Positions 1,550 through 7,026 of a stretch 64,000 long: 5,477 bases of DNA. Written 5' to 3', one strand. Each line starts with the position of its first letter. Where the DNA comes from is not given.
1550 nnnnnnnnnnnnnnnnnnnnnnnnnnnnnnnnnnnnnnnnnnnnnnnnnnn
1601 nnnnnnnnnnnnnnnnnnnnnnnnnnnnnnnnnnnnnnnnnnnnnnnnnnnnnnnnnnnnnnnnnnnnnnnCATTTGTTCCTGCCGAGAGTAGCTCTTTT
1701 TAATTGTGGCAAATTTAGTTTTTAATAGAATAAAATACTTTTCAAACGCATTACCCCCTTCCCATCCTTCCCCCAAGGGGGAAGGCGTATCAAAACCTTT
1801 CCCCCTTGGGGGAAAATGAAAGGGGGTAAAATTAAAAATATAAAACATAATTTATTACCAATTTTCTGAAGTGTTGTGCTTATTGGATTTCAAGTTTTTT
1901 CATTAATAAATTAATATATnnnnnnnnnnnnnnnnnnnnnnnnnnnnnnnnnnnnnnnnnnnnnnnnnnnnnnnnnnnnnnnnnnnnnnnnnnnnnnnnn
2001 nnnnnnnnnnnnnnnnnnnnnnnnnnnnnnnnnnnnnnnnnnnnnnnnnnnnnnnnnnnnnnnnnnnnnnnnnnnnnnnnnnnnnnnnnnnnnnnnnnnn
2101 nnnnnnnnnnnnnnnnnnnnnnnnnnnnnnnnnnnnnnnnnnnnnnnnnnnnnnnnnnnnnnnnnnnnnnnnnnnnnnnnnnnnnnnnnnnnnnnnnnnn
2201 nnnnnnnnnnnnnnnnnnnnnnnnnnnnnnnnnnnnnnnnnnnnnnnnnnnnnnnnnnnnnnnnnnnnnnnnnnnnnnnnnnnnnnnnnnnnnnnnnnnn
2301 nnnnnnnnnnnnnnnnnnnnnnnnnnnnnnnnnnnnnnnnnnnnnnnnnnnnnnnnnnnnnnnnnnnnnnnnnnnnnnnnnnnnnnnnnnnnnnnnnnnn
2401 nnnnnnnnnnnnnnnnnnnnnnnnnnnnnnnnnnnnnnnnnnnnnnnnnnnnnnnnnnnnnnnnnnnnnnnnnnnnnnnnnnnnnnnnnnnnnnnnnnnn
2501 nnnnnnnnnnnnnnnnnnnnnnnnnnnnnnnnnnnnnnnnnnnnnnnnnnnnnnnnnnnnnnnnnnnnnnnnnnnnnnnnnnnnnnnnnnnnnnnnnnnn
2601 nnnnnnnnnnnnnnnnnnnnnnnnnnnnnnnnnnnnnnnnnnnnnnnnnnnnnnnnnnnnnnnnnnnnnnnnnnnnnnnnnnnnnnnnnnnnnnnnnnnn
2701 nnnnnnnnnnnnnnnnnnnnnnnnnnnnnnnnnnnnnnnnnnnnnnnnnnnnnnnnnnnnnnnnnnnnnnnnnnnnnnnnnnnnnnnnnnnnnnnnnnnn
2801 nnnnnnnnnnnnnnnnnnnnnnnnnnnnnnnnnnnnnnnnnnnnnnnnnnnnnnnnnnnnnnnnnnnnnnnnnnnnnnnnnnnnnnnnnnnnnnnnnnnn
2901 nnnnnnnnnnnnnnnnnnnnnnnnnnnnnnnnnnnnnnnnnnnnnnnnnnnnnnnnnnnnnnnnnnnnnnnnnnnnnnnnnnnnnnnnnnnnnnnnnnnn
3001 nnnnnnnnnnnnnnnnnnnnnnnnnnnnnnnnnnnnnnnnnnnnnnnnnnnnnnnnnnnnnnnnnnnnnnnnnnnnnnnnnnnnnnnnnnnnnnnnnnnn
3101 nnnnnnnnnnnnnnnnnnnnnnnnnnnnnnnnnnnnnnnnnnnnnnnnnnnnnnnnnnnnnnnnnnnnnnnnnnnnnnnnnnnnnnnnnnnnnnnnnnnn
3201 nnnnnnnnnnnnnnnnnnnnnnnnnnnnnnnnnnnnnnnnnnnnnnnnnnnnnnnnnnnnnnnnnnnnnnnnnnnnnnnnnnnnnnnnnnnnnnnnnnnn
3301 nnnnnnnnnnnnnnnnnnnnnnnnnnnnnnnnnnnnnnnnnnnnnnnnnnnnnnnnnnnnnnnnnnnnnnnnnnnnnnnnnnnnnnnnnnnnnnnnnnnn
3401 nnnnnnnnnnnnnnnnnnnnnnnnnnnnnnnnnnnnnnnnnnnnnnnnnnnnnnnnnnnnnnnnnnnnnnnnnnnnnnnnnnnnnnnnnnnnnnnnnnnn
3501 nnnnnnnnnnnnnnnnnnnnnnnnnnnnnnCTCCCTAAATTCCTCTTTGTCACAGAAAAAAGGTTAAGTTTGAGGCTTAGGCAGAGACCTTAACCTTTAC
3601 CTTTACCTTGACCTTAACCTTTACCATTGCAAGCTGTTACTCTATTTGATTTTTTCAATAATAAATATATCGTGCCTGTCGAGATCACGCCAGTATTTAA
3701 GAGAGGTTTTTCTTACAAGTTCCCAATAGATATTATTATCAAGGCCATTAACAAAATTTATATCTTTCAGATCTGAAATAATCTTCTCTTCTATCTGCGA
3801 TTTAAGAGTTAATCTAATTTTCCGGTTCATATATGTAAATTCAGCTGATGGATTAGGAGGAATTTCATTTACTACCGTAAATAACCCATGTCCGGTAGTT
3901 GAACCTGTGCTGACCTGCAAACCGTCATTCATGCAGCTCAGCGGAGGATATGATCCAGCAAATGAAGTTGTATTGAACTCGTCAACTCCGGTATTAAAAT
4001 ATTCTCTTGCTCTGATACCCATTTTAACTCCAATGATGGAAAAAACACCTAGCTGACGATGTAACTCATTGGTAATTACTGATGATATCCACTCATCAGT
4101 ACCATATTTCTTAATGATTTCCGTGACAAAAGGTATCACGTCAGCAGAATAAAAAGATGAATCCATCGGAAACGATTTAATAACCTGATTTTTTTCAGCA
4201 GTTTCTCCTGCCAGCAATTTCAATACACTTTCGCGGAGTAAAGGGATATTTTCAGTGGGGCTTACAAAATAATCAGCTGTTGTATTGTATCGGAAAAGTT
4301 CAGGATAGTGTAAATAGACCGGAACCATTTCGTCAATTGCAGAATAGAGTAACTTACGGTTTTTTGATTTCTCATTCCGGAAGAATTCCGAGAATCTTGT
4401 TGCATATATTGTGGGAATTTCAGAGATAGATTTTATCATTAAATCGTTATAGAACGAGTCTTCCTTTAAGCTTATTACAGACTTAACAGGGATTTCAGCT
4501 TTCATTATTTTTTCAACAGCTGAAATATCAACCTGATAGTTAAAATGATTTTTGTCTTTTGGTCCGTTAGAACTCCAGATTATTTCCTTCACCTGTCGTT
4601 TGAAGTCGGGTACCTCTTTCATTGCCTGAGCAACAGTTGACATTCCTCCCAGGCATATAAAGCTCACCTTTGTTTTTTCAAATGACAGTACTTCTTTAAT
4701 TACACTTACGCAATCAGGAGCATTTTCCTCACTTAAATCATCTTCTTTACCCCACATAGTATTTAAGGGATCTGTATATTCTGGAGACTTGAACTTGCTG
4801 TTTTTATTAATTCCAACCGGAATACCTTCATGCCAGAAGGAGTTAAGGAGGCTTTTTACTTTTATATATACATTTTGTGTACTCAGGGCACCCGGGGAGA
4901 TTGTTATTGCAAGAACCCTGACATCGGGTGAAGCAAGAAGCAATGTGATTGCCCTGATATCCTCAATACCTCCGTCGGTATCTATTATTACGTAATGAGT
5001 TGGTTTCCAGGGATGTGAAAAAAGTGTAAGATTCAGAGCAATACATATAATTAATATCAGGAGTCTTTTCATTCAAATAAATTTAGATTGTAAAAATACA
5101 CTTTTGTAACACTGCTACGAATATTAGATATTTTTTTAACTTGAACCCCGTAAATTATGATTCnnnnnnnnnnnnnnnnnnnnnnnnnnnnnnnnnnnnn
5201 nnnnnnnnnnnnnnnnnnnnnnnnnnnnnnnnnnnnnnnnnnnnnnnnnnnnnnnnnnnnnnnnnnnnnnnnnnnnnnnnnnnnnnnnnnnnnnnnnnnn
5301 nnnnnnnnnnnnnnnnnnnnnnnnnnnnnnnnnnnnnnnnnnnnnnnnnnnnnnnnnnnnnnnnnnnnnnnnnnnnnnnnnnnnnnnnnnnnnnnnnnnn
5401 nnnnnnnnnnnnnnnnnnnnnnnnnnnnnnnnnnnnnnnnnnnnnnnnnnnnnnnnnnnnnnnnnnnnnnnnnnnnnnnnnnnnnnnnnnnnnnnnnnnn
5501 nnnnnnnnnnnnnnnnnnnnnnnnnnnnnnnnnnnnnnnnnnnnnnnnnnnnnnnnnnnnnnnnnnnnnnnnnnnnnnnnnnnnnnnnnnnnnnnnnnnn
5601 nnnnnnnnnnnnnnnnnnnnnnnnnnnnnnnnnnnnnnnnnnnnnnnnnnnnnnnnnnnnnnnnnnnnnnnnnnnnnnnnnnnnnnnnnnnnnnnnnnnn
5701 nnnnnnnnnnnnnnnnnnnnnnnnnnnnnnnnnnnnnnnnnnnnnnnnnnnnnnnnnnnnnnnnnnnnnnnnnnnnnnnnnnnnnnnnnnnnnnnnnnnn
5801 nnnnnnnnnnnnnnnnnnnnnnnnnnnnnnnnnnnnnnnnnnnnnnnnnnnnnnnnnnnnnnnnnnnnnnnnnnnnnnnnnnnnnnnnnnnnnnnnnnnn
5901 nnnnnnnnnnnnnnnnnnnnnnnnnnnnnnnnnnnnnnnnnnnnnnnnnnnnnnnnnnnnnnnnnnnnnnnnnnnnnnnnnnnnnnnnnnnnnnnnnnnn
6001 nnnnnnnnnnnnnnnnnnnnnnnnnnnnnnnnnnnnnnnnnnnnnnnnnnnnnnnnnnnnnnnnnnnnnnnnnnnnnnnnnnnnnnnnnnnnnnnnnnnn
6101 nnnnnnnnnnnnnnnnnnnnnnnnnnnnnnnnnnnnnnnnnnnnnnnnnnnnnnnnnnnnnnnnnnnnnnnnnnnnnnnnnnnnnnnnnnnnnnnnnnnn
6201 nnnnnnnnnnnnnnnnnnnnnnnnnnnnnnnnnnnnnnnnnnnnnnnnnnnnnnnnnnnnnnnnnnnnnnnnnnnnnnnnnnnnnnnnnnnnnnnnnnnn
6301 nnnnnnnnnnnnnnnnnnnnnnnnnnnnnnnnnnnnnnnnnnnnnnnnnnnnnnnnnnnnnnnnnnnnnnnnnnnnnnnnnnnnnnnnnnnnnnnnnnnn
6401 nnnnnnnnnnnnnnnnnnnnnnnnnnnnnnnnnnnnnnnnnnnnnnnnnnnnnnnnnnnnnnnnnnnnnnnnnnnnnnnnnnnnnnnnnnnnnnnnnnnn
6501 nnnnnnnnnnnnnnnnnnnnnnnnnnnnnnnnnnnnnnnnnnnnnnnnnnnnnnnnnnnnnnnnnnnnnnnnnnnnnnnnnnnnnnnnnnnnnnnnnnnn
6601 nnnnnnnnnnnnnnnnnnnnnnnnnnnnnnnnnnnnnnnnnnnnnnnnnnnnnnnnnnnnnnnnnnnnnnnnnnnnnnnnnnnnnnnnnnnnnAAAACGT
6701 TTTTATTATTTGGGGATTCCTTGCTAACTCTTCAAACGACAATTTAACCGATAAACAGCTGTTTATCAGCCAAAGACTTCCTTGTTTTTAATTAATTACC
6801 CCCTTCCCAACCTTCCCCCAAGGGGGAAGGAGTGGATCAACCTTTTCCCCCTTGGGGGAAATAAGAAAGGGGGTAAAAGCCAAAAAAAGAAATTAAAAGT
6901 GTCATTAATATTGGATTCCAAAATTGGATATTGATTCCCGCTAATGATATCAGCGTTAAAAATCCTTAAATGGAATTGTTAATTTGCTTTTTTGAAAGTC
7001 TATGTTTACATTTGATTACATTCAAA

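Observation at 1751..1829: Family A: ~80-bp GC-rich double-hairpin-in-a-stem element, four near-identical co-oriented copies, each just 3' of a + strand gene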

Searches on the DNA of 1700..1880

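Call 13: search_rna_families(source=window, start=1700, end=1880, threshold=evalue, max_evalue=10)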
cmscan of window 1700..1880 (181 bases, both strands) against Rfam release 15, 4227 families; matches with E-value up to 10: 64.
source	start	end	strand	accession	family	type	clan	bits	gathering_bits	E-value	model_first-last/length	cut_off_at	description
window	1750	1832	-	RF03406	mir-3099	Gene; miRNA;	-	42.4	95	8.1e-08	1-84/84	no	mir-3099 microRNA precursor family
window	1752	1828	+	RF01897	mir-188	Gene; miRNA;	-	31.5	72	6.6e-05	1-84/84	no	mir-188 microRNA precursor family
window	1735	1841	-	RF04202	MIR5380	Gene; miRNA;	-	29.7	150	0.00024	1-137/137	no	MIR5380 microRNA precursor family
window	1749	1831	-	RF00884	MIR815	Gene; miRNA;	-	29.5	63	0.00032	1-81/81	no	MIR815 microRNA precursor family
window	1751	1855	-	RF03922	MIR2119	Gene; miRNA;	-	28.8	73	0.033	1-188/188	no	MIR2119 microRNA precursor family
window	1751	1829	-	RF01897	mir-188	Gene; miRNA;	-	27.7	72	0.0007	1-84/84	no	mir-188 microRNA precursor family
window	1742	1842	-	RF00792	mir-490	Gene; miRNA;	-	27.1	84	0.00014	1-95/95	no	mir-490 microRNA precursor family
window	1752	1828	+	RF03933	MIR6445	Gene; miRNA;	-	27.1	100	0.0011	1-117/117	no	MIR6445 microRNA precursor family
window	1711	1848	+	RF03922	MIR2119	Gene; miRNA;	-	26.3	73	0.1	1-188/188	no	MIR2119 microRNA precursor family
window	1713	1839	-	RF01581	RUF6-5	Gene; sRNA;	-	25.1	70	0.0037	1-156/156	no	Plasmodium RNA of unknown function RUF6-5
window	1754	1827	-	RF03509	mir-4660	Gene; miRNA;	-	24.7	87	0.0038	1-86/86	no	mir-4660 microRNA precursor family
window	1768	1815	-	RF01835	HIV_FS2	Cis-reg; frameshift_element;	-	23.2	44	0.0055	1-45/45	no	ribosomal frameshift site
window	1735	1841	+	RF04202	MIR5380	Gene; miRNA;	-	23.1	150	0.014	1-137/137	no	MIR5380 microRNA precursor family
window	1767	1814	+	RF01835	HIV_FS2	Cis-reg; frameshift_element;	-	22.5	44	0.0089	1-45/45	no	ribosomal frameshift site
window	1750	1830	+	RF03861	mir-4484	Gene; miRNA;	-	22.5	90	0.053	1-89/89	no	mir-4484 microRNA precursor family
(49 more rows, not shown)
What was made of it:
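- On Any Rfam 15 RNA family: Permissive hits are generic miRNA-precursor hairpins far below threshold (call 13).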

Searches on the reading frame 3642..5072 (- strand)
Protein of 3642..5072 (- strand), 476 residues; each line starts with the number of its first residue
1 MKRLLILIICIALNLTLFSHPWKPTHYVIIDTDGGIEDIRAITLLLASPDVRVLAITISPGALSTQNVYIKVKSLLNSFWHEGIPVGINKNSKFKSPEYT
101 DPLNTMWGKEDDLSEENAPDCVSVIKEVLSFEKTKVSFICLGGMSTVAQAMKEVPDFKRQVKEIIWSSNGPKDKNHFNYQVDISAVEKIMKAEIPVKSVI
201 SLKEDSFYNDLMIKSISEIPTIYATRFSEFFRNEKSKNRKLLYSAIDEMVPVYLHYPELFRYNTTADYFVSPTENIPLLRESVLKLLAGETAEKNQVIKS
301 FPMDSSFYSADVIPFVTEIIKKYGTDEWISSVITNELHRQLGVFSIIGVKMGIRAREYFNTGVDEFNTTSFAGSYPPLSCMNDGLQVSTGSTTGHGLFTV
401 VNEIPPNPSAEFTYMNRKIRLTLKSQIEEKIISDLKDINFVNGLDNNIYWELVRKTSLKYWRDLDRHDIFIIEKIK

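Call 30: find_homologous_proteins(query=window:3642-5072:-, max_evalue=1e-80)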
Query window:3642-5072:- (476 aa): 1441 proteins with E <= 1e-80 among 8000 candidates; the best 120 are listed.
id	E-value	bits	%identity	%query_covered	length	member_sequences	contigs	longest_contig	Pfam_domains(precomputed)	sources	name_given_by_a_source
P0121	0.0e+0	1053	98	100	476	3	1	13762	PF01156.25,PF02663.20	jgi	jgi:pyrimidine-specific ribonucleoside hydrolase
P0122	1.2e-291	985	91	100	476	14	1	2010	PF01156.25,PF02663.20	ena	-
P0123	1.1e-282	956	88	100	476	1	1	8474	PF01156.25,PF02663.20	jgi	jgi:pyrimidine-specific ribonucleoside hydrolase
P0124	6.7e-274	927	85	100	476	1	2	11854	PF01156.25,PF02663.20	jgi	jgi:pyrimidine-specific ribonucleoside hydrolase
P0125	4.3e-270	914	85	100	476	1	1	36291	PF01156.25,PF02663.20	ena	-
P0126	1.5e-266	903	83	100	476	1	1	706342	PF01156.25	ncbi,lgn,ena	-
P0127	1.1e-238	811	73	100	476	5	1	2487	PF01156.25,PF02663.20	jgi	jgi:pyrimidine-specific ribonucleoside hydrolase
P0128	1.5e-237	807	74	100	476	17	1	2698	PF01156.25,PF02663.20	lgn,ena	-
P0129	4.4e-237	806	74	100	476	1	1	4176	PF01156.25,PF02663.20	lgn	-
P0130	6.0e-237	805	74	100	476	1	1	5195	PF01156.25,PF02663.20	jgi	jgi:pyrimidine-specific ribonucleoside hydrolase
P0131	8.9e-235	798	74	99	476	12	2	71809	PF01156.25,PF02663.20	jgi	jgi:inosine-uridine nucleoside N-ribohydrolase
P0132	6.6e-234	795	73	100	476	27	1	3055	PF01156.25,PF02663.20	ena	-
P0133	5.2e-233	792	72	100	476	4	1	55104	PF01156.25,PF02663.20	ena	-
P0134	1.5e-231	787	72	100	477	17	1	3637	PF01156.25,PF02663.20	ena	-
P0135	1.7e-230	784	74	100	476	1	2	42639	PF01156.25,PF02663.20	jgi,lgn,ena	-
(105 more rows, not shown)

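Call 31: find_encoding_contigs(protein=P0121, flank=5000, max_places=2)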
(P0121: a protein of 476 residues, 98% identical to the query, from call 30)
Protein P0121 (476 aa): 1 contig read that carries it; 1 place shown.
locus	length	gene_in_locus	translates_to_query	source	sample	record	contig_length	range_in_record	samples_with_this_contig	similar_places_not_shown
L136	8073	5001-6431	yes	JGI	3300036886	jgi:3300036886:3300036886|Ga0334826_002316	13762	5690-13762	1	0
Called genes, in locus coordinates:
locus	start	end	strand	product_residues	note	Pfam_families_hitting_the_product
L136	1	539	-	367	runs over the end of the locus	PF10282:Lactonase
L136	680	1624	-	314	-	PF01261:AP_endonuc_2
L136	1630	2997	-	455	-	PF01408:GFO_IDH_MocA, PF22725:GFO_IDH_MocA_C3, PF02894:GFO_IDH_MocA_C (weak)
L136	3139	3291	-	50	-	-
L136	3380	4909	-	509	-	PF03264:Cytochrom_NNT, PF14522:Cytochrome_C7 (faint), PF03781:FGE-sulfatase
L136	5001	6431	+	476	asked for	PF01156:IU_nuc_hydro, PF02663:FmdE (weak)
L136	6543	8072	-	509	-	?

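Call 32: find_encoding_contigs(protein=P0124, flank=5000, max_places=2)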
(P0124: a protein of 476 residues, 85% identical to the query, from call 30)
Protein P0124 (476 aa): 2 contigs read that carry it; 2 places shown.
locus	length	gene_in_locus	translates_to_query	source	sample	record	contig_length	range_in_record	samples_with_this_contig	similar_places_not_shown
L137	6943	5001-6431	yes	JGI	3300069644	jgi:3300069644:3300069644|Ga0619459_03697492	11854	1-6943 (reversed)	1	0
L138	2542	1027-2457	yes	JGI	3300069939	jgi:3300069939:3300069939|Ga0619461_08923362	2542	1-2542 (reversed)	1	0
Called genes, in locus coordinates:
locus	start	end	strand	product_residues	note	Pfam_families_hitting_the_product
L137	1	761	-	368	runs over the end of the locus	PF10282:Lactonase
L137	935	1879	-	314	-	PF01261:AP_endonuc_2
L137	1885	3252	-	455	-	PF01408:GFO_IDH_MocA, PF22725:GFO_IDH_MocA_C3, PF02894:GFO_IDH_MocA_C (weak)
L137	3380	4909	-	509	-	PF03264:Cytochrom_NNT, PF14522:Cytochrome_C7 (faint), PF14537:Cytochrom_c3_2 (faint), PF03781:FGE-sulfatase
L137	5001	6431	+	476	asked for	PF01156:IU_nuc_hydro, PF02663:FmdE (weak)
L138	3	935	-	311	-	?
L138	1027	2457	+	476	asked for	PF01156:IU_nuc_hydro, PF02663:FmdE (weak)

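Call 33: find_encoding_contigs(protein=P0125, flank=5000, max_places=2)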
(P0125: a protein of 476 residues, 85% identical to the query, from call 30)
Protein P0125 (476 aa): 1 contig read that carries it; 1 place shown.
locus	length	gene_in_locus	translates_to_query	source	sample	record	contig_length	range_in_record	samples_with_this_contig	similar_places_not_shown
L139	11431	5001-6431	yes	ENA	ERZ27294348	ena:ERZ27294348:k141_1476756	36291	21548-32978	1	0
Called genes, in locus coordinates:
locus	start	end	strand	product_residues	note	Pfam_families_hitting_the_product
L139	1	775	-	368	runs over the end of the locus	PF10282:Lactonase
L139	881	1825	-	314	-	PF01261:AP_endonuc_2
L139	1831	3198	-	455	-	PF01408:GFO_IDH_MocA, PF02894:GFO_IDH_MocA_C (weak), PF22725:GFO_IDH_MocA_C3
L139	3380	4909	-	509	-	PF03264:Cytochrom_NNT, PF14522:Cytochrome_C7 (faint), PF14537:Cytochrom_c3_2 (faint), PF03781:FGE-sulfatase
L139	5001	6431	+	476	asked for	PF01156:IU_nuc_hydro, PF02663:FmdE (weak)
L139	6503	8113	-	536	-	PF05681:Fumerase, PF05683:Fumerase_C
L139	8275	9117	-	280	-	PF00753:Lactamase_B, PF12706:Lactamase_B_2 (faint), PF23023:Anti-Pycsar_Apyc1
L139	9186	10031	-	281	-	-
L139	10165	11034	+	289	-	PF13748:ABC_membrane_3, PF00664:ABC_membrane (faint)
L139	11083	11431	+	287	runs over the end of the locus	PF00756:Esterase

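Call 34: find_encoding_contigs(protein=P0126, flank=5000, max_places=2)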
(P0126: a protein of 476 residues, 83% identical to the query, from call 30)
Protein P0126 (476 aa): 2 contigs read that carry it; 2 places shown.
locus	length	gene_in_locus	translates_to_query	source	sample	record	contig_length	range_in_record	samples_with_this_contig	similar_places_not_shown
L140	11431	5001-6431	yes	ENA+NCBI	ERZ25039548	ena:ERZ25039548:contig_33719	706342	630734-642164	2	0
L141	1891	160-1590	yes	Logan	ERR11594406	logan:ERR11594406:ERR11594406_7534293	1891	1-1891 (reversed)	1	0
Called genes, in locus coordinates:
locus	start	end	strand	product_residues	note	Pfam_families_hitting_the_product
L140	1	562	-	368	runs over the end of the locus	PF10282:Lactonase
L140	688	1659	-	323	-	PF01261:AP_endonuc_2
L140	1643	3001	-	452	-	PF01408:GFO_IDH_MocA, PF22725:GFO_IDH_MocA_C3, PF02894:GFO_IDH_MocA_C (weak)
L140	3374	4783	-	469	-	PF03264:Cytochrom_NNT, PF03781:FGE-sulfatase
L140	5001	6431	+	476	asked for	PF01156:IU_nuc_hydro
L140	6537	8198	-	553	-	PF05681:Fumerase, PF05683:Fumerase_C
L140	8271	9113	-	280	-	PF00753:Lactamase_B, PF23023:Anti-Pycsar_Apyc1 (weak)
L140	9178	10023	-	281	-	-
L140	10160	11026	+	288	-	PF13748:ABC_membrane_3, PF00664:ABC_membrane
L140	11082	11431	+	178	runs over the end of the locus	PF00756:Esterase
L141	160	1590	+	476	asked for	PF01156:IU_nuc_hydro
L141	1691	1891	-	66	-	?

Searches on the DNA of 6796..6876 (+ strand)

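Call 52: search_dna_similar(query=window:6796-6876:+, collection=plasmids, mode=distant, max_evalue=0.001, max_rows=15)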
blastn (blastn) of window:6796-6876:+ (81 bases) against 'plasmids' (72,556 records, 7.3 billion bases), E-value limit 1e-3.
Records with a match: 1; places in all: 1; records where one place covers at least 80% of the query: 0.
Best place of each record, by identity: 90-95% 1.
By first word of the organism name: Variovorax 1.
By predicted mobility (MOB-suite, as given by PLSDB): non-mobilizable 1.
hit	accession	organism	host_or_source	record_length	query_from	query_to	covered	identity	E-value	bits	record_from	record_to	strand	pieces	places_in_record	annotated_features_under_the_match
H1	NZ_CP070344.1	Variovorax sp. PDNC026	cell culture,Plastic debris in ...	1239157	4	37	42%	94.3%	1e-4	52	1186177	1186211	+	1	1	none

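Call 53: search_dna_similar(query=window:6796-6876:+, collection=phages, mode=distant, max_evalue=0.001, max_rows=15)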
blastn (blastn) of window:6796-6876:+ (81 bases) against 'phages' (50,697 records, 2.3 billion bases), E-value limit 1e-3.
No match.
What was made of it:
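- On MITE (DDE-transposase derived): There is no match in the plasmid or phage collections beyond one partial hit (calls 52, 53).
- Tried and rejected: Plasmid and phage BLAST gave one partial hit (calls 52, 53).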
